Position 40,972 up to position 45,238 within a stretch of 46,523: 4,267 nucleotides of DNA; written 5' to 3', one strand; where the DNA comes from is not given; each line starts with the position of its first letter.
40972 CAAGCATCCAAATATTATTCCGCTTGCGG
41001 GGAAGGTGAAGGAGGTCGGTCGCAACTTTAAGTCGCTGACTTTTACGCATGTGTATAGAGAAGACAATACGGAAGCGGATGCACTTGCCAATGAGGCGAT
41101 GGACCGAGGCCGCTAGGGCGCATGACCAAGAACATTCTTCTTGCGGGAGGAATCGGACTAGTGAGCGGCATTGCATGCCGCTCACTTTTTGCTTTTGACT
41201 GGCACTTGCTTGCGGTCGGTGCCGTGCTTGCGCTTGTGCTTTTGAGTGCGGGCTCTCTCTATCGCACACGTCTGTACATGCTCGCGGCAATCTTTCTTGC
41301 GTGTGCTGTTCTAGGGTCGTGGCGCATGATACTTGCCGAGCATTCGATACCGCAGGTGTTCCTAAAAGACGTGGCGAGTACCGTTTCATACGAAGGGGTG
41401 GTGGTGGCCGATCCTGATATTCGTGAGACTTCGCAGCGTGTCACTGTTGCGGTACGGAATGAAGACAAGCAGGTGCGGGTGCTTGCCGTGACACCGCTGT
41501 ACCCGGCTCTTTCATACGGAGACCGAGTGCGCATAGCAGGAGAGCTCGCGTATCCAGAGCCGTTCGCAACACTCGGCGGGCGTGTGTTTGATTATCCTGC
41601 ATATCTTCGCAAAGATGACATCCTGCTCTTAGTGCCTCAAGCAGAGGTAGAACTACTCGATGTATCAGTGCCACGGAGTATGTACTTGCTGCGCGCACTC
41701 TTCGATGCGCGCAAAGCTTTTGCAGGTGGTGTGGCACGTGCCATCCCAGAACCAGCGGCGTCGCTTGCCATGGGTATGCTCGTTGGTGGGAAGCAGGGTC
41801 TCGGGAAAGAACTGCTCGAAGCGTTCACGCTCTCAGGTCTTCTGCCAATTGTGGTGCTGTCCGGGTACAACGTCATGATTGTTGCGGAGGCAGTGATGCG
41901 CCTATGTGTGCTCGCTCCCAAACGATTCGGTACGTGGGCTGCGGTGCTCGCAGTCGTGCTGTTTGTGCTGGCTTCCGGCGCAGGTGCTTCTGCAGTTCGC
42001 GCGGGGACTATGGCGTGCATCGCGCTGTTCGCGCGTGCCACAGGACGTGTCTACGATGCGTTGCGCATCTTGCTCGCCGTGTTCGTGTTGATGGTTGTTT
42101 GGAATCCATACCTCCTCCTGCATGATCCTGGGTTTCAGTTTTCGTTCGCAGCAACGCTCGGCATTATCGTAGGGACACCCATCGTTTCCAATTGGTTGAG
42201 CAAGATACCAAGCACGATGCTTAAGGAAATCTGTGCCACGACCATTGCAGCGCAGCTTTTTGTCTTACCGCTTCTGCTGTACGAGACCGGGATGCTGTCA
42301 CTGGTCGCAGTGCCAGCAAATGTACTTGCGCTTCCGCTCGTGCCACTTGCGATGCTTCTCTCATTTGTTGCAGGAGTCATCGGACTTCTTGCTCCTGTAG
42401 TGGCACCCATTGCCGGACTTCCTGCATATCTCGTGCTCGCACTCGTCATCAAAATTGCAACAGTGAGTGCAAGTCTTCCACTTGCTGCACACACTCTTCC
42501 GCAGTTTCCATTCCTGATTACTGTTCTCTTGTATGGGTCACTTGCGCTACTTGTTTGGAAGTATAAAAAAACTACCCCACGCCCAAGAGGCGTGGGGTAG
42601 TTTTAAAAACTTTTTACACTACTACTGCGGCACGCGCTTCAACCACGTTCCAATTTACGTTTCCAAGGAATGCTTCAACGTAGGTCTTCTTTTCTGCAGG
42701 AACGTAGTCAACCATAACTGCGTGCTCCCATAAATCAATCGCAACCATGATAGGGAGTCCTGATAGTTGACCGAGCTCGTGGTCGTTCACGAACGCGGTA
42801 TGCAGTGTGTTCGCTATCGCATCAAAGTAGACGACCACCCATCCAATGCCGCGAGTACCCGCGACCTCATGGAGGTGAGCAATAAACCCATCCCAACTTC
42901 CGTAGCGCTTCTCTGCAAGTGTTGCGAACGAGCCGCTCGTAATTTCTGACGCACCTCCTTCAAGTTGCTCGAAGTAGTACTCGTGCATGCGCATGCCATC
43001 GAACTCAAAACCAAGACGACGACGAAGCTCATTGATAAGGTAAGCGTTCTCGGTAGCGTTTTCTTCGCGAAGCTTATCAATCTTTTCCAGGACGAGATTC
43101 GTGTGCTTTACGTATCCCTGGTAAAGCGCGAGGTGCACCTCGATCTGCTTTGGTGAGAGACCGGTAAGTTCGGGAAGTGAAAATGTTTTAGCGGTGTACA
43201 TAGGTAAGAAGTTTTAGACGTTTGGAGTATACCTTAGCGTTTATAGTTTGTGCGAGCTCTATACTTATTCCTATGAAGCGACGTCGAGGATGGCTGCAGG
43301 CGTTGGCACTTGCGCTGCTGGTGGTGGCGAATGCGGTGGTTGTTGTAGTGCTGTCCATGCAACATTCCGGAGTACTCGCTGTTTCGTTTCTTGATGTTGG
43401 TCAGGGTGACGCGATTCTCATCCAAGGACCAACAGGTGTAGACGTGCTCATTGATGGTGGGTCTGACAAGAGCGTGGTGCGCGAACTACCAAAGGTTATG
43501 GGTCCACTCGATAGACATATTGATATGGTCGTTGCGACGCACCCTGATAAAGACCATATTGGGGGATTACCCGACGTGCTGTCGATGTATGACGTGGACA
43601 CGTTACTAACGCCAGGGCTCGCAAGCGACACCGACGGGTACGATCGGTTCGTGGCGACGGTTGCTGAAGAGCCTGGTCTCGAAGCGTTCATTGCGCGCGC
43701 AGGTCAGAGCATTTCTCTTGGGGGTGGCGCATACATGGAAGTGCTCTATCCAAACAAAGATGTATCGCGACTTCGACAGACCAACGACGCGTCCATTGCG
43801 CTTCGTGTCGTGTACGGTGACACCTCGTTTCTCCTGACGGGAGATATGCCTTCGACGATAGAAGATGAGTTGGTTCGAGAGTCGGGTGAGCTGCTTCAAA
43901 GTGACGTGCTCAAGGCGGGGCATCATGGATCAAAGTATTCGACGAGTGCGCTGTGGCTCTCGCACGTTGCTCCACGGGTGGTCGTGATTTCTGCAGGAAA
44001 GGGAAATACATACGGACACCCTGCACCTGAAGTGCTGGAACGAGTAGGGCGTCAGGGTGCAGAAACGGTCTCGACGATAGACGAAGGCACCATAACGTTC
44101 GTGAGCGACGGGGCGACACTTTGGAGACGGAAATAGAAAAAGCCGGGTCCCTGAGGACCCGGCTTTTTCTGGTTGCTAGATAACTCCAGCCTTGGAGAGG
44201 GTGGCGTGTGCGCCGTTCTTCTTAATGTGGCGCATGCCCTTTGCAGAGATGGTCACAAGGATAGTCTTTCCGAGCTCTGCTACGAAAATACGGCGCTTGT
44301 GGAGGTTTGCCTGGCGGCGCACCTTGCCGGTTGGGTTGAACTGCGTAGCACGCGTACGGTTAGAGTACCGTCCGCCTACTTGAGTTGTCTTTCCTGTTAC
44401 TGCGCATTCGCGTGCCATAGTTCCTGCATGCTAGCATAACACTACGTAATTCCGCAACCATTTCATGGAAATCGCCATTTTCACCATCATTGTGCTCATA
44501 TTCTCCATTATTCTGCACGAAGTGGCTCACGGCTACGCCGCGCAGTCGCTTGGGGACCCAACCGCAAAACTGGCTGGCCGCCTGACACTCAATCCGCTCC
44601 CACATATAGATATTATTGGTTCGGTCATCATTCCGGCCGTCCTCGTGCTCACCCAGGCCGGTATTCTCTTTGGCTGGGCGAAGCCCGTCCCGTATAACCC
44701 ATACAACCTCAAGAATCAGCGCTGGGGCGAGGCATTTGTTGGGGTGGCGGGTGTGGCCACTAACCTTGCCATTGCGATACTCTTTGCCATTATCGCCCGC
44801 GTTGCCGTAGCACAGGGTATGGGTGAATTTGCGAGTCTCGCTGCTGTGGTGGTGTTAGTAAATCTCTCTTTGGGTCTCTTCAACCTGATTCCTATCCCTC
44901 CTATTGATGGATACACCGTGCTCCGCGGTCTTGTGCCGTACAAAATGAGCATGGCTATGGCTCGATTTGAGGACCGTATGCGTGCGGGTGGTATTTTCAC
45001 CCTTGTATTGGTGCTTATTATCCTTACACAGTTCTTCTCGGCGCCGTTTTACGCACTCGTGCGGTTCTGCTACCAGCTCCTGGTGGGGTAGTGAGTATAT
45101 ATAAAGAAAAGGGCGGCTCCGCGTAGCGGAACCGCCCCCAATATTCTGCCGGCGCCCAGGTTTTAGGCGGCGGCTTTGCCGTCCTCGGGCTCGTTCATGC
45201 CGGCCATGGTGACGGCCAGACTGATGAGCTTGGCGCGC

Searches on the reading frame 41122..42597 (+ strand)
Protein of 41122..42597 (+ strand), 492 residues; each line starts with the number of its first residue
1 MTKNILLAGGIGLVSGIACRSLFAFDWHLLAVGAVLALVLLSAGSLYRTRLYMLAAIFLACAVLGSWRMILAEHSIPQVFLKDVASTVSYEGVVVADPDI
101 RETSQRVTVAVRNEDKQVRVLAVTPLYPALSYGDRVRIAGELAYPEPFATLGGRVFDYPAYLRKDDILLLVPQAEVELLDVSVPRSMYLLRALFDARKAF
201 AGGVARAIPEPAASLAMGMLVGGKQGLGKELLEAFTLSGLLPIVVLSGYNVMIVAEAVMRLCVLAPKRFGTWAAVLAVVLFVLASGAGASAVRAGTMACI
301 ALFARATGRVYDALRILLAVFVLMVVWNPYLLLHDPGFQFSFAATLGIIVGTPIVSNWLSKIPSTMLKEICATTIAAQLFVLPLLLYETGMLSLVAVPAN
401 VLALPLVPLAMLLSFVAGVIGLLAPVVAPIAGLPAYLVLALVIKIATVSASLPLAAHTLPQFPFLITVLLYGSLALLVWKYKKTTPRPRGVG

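Call 105: search_protein_families(library=pfam, proteins=[window:41122-42597:+], max_evalue=0.00001)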
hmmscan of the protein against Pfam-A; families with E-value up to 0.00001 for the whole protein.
window:41122-42597:+ (492 aa): 2 families
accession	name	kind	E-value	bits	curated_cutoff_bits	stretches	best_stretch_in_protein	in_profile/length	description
PF03772.21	Competence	-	2.1e-41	142.5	23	1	219-480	1-266/270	Competence protein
PF13567.11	DUF4131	-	2.3e-15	57.1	31.6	1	27-167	5-153/165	Domain of unknown function (DUF4131)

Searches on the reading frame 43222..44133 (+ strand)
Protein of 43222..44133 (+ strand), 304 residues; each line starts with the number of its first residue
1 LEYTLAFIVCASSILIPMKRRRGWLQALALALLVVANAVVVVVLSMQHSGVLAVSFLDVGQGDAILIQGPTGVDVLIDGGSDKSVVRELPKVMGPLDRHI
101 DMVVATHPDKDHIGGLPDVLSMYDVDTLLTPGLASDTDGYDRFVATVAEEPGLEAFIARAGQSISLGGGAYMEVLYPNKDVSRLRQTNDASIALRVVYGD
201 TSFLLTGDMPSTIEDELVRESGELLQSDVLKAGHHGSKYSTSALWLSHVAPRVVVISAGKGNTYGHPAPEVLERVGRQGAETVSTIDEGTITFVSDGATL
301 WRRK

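Call 105: search_protein_families(library=pfam, proteins=[window:43222-44133:+], max_evalue=0.00001)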
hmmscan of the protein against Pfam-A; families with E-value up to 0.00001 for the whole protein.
window:43222-44133:+ (304 aa): 2 families
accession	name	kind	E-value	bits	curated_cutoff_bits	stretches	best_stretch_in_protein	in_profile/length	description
PF00753.33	Lactamase_B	-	3.1e-11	44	22.7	1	58-127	2-71/196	Metallo-beta-lactamase superfamily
PF12706.13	Lactamase_B_2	-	3.4e-08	33.8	27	1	75-217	3-150/200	Beta-lactamase superfamily domain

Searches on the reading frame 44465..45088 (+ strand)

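Call 105: search_protein_families(library=pfam, proteins=[window:44465-45088:+], max_evalue=0.00001)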
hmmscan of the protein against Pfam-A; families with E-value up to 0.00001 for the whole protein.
window:44465-45088:+ (208 aa): 1 family
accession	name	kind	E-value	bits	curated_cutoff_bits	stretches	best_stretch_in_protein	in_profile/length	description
PF02163.28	Peptidase_M50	-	8.2e-13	48.6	27.2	1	122-182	159-220/221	Peptidase family M50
